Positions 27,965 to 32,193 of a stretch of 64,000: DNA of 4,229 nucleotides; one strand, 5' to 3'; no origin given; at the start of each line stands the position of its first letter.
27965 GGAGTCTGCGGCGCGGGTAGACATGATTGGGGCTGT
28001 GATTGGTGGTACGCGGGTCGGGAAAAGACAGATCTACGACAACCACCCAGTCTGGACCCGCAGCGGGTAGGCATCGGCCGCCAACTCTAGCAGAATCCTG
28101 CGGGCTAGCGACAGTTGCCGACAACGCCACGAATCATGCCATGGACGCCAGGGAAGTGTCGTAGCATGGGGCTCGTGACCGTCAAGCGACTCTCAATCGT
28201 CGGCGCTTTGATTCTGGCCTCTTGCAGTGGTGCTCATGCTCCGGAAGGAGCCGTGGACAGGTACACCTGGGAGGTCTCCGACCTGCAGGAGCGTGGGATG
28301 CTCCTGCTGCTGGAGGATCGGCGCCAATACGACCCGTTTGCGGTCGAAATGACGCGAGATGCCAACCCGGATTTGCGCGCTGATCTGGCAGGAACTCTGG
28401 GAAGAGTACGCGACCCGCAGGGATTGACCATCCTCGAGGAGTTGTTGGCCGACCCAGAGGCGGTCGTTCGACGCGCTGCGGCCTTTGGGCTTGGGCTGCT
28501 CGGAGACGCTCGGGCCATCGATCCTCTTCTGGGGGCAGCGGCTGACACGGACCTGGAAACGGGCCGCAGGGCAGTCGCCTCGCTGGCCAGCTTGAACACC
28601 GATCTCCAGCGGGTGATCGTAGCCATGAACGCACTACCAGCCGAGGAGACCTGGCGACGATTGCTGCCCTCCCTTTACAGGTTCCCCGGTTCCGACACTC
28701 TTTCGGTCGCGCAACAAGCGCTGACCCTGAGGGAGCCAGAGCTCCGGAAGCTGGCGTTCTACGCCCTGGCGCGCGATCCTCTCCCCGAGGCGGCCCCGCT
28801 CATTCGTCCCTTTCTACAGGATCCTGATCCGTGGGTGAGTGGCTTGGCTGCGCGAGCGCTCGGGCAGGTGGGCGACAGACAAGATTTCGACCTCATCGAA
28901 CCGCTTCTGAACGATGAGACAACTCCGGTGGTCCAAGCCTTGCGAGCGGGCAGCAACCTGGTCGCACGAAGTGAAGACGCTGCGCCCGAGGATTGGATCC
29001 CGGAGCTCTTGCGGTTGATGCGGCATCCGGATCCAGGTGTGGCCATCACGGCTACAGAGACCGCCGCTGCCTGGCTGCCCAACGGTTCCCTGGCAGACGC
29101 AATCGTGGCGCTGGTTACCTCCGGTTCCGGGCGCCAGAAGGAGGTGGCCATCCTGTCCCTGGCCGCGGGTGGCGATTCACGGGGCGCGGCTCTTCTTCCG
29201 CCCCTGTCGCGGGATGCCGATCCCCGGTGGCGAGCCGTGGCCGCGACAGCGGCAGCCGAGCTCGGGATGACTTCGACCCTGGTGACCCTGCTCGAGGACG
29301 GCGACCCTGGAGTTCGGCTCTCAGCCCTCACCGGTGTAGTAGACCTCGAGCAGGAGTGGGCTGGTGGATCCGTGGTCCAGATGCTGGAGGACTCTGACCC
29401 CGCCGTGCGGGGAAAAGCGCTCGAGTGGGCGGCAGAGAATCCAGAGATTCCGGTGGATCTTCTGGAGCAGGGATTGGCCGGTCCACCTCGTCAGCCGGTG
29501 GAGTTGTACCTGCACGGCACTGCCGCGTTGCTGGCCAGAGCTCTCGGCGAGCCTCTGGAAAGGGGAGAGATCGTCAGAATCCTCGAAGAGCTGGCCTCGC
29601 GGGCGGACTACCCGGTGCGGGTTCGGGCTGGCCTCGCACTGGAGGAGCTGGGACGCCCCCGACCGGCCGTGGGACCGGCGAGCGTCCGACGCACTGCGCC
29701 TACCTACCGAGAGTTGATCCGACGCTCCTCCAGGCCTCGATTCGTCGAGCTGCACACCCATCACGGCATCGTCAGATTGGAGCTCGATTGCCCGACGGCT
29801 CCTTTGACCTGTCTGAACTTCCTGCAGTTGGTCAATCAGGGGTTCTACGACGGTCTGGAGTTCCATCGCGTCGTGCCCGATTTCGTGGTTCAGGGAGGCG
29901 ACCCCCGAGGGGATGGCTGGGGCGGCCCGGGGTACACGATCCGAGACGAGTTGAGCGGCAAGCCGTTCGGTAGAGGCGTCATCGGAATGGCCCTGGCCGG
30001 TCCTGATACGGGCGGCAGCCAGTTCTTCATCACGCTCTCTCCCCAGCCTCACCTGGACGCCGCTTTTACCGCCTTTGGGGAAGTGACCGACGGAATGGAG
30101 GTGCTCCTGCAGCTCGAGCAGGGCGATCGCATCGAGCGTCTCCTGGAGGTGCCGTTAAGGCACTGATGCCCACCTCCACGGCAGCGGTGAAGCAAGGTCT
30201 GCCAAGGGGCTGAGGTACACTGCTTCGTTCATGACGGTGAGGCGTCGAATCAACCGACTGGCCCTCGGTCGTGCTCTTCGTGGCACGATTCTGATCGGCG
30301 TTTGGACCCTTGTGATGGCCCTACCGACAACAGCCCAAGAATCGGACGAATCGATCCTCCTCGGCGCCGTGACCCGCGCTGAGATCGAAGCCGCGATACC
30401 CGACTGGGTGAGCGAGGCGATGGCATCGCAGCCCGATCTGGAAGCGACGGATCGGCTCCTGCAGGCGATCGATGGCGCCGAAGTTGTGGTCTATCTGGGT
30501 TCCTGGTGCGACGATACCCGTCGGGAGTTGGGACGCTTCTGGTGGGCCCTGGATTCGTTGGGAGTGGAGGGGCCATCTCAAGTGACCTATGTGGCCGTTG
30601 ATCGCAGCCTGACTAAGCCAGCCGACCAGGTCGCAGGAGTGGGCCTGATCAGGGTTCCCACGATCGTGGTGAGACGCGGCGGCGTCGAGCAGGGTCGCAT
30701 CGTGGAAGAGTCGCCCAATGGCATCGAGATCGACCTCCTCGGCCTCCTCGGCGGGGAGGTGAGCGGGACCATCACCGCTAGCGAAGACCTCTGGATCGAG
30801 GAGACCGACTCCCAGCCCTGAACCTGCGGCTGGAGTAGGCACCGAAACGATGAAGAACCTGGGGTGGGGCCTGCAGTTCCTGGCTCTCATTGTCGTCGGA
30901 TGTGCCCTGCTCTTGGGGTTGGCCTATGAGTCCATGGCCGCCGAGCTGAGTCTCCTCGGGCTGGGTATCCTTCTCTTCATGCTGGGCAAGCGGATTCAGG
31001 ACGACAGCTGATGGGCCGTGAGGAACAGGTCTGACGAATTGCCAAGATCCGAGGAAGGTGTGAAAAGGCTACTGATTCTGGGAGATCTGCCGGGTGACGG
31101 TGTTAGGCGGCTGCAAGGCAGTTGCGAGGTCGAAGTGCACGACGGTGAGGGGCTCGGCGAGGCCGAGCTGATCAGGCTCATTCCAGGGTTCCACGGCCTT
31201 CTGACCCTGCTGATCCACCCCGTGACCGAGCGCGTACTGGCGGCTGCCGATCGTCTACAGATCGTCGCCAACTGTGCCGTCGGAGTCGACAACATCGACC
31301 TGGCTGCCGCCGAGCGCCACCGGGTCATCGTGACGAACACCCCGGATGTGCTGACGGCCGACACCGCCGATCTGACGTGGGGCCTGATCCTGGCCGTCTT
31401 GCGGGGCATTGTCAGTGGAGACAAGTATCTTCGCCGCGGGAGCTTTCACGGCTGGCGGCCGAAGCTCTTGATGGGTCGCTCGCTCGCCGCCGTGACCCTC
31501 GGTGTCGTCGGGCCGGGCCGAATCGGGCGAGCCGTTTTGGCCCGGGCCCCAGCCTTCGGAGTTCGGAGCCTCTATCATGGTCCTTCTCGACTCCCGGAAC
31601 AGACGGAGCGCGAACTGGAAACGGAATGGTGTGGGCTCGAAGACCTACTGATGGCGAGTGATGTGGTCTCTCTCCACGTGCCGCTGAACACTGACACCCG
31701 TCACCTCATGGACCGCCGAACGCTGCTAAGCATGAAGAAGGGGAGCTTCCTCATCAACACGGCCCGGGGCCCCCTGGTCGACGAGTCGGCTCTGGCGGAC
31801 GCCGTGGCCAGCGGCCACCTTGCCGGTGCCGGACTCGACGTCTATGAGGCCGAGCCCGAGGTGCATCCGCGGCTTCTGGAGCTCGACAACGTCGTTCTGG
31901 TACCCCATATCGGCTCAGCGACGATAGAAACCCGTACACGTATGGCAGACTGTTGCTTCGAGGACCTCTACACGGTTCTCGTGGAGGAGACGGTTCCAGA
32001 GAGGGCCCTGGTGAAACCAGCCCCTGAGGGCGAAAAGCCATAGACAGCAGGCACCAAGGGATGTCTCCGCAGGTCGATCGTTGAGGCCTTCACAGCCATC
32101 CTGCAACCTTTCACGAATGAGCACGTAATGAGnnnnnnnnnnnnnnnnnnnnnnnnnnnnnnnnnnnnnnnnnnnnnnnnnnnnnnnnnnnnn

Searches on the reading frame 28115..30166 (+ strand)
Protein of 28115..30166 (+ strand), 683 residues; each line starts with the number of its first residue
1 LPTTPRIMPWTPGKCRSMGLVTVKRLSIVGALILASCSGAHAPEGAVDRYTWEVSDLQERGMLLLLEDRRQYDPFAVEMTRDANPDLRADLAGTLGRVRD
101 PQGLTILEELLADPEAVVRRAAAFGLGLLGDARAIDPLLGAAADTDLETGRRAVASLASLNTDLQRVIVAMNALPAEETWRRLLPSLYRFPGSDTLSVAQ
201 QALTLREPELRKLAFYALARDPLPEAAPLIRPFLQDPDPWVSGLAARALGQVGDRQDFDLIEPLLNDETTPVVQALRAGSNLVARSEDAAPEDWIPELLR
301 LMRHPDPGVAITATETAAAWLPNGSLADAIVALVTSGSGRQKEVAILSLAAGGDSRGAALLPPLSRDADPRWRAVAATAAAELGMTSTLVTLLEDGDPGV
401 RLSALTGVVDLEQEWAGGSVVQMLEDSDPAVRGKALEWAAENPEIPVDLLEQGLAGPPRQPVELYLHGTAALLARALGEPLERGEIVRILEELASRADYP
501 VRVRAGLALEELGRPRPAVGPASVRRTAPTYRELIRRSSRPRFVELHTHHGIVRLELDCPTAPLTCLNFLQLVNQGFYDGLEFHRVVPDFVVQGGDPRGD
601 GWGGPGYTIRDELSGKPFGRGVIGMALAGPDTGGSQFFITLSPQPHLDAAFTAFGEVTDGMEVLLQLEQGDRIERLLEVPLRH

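Call 11: search_protein_families(library=pfam, proteins=[window:28115-30166:+], max_evalue=0.00001)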
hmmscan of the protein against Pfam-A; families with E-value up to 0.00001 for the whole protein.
window:28115-30166:+ (683 aa): 5 families
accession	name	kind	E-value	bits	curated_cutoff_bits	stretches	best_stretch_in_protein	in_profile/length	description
PF00160.26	Pro_isomerase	-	1e-39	136.7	21.7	1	543-672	1-142/159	Cyclophilin type peptidyl-prolyl cis-trans isomerase/CLD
PF13646.12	HEAT_2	-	4.5e-36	123.5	27.7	2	78-157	6-87/88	HEAT repeats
PF02985.28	HEAT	-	3.5e-14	52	23.5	0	105-129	3-27/31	HEAT repeat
PF13513.12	HEAT_EZ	-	6.4e-07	30.2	27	0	218-252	21-55/55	HEAT-like repeat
PF03130.22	HEAT_PBS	-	5.4e-06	26.9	20.9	0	118-143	1-26/27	PBS lyase HEAT-like repeat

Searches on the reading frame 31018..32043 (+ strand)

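Call 11: search_protein_families(library=pfam, proteins=[window:31018-32043:+], max_evalue=0.00001)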
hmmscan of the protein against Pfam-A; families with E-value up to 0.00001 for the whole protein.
window:31018-32043:+ (341 aa): 2 families
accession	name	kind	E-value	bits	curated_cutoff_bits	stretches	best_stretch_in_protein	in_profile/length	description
PF02826.25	2-Hacid_dh_C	-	3e-55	186.8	25.1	1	122-299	2-178/178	D-isomer specific 2-hydroxyacid dehydrogenase, NAD binding domain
PF00389.36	2-Hacid_dh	-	7.2e-28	97.4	24.6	1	20-328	3-131/134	D-isomer specific 2-hydroxyacid dehydrogenase, catalytic domain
